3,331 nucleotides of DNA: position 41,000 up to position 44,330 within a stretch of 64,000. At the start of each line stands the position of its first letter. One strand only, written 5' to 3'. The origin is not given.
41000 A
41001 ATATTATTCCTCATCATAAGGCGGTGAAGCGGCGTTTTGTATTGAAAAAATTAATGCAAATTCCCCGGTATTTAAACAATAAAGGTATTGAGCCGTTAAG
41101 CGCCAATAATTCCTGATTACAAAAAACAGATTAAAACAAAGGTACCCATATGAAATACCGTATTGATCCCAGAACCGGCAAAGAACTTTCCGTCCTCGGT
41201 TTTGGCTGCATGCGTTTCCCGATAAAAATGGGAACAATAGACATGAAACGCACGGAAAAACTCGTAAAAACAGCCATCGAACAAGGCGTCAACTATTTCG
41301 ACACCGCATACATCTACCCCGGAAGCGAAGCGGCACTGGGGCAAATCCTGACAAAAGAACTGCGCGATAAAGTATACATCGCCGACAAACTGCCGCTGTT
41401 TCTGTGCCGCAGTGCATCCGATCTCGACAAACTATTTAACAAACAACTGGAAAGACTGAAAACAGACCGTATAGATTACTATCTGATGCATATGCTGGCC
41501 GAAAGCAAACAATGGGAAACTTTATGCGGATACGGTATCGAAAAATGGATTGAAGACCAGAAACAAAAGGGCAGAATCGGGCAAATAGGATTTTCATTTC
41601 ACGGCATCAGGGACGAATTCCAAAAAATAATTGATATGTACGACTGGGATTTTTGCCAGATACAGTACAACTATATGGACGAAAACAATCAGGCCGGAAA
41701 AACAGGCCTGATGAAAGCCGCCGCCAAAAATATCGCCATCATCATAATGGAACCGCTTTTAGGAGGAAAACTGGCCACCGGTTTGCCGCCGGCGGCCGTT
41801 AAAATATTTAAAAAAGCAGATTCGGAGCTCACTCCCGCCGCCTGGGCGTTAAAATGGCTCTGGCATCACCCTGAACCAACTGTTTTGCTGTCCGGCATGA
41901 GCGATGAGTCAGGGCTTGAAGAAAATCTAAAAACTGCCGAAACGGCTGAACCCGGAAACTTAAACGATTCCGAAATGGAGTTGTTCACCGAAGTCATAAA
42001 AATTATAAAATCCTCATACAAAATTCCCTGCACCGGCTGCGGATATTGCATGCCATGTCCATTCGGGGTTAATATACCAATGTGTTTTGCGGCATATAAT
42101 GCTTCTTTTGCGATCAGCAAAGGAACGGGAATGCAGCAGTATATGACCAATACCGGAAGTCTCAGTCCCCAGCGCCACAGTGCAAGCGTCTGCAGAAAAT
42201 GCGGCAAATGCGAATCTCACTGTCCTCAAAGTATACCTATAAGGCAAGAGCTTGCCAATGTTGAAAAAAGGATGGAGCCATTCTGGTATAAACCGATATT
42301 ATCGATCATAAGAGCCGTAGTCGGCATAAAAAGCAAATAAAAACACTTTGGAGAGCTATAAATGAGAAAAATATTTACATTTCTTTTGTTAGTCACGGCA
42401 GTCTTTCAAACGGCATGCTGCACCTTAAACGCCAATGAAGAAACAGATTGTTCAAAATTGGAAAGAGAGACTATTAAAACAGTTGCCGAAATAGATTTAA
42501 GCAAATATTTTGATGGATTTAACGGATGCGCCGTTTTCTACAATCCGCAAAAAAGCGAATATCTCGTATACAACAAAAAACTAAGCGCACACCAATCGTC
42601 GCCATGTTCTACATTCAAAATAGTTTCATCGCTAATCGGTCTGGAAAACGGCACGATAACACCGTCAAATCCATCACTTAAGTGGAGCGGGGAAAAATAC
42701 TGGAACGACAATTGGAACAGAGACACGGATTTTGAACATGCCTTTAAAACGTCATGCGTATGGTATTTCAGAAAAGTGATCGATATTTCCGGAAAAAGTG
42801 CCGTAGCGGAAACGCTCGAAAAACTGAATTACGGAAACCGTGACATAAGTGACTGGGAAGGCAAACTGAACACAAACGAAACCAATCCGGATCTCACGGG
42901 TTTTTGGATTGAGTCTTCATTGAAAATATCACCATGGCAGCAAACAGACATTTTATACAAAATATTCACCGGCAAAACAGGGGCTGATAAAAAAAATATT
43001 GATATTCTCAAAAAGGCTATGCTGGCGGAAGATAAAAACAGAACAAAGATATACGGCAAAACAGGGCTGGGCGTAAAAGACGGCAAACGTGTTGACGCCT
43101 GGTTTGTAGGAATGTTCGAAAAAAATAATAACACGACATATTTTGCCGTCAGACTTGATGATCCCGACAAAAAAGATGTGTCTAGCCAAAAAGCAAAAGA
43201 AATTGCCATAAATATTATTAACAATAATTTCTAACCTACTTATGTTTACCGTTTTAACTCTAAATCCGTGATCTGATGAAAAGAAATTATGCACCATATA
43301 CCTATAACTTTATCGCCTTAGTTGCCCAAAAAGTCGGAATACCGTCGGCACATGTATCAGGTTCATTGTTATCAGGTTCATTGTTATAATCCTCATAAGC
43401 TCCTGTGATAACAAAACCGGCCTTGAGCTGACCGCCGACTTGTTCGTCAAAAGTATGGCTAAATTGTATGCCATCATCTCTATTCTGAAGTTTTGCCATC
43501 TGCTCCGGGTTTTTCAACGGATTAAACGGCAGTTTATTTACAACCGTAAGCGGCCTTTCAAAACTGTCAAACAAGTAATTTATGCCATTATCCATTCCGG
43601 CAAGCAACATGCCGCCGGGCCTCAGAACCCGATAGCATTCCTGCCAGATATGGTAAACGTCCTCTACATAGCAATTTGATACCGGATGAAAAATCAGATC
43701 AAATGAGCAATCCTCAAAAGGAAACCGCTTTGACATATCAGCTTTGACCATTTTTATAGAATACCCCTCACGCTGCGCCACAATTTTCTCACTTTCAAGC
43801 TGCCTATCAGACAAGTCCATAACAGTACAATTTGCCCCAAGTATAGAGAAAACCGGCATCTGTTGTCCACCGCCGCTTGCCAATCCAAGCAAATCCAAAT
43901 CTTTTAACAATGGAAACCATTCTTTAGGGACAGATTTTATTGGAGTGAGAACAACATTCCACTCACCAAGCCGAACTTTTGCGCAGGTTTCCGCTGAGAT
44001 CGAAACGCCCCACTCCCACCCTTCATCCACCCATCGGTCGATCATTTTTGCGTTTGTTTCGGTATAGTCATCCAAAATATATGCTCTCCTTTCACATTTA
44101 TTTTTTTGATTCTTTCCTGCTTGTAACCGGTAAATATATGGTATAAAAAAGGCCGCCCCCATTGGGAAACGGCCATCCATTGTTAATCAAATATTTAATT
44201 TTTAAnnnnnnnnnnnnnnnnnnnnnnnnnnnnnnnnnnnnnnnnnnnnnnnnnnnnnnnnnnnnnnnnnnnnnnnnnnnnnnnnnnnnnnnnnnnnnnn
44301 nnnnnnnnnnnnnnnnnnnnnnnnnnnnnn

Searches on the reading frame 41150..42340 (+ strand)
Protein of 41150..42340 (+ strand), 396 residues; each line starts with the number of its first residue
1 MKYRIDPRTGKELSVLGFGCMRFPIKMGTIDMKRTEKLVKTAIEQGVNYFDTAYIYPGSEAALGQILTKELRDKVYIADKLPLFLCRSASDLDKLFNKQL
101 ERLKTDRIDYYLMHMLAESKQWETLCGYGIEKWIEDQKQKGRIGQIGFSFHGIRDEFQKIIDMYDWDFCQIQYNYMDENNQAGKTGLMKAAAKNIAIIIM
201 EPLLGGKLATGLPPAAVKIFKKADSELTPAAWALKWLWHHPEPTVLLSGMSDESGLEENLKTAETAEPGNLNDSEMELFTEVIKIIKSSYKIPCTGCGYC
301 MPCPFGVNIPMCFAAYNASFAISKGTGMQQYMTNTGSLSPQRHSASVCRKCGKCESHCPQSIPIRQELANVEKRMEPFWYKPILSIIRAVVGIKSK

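Call 100: search_protein_families(library=pfam, proteins=[window:41150-42340:+], max_evalue=0.001)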
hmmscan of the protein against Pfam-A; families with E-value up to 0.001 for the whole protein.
window:41150-42340:+ (396 aa): 4 families
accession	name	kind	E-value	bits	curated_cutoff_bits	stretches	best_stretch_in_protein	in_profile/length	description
PF00248.27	Aldo_ket_red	-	8.5e-37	127.2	24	1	16-280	2-287/291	Aldo/keto reductase family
PF13187.11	Fer4_9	-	4.4e-08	33.5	27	1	294-361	2-50/52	4Fe-4S dicluster domain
PF13534.11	Fer4_17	-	2e-06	28.7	22.2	1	294-362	2-60/61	4Fe-4S dicluster domain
PF13183.11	Fer4_8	-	1.3e-05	26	27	1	294-362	5-68/68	4Fe-4S dicluster domain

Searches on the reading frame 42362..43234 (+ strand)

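Call 100: search_protein_families(library=pfam, proteins=[window:42362-43234:+], max_evalue=0.001)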
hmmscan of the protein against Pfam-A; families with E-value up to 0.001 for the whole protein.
window:42362-43234:+ (290 aa): 1 family
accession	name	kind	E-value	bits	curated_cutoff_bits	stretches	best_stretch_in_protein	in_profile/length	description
PF00905.27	Transpeptidase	-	6.8e-34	117.9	22.1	1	55-286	1-298/299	Penicillin binding protein transpeptidase domain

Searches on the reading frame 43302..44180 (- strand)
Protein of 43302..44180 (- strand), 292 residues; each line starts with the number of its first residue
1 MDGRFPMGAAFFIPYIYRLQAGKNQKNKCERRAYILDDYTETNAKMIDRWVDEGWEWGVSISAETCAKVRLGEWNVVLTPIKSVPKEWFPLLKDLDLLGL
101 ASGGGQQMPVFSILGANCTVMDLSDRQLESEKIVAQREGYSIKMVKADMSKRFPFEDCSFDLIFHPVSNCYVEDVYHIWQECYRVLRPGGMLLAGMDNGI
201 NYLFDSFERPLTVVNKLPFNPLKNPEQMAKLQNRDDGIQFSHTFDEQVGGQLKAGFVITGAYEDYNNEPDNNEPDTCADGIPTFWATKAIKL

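Call 100: search_protein_families(library=pfam, proteins=[window:43302-44180:-], max_evalue=0.001)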
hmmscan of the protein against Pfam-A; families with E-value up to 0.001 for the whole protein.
window:43302-44180:- (292 aa): 6 families
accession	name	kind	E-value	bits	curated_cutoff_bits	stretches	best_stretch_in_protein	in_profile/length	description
PF08241.18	Methyltransf_11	-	7.7e-18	65.4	21.2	1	99-193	2-94/95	Methyltransferase domain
PF13649.12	Methyltransf_25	-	7.8e-12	46.2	27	1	99-190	3-97/97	Methyltransferase domain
PF13847.12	Methyltransf_31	-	4.1e-07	30.2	27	1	97-194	7-109/145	Methyltransferase domain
PF08242.18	Methyltransf_12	-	1.5e-05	26.1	30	1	115-192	20-98/98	Methyltransferase domain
PF01209.24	Ubie_methyltran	-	5.3e-05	23.1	20.1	1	117-193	74-150/233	ubiE/COQ5 methyltransferase family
PF05148.21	Methyltransf_8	-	0.00038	20.8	27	1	143-194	107-156/219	Hypothetical methyltransferase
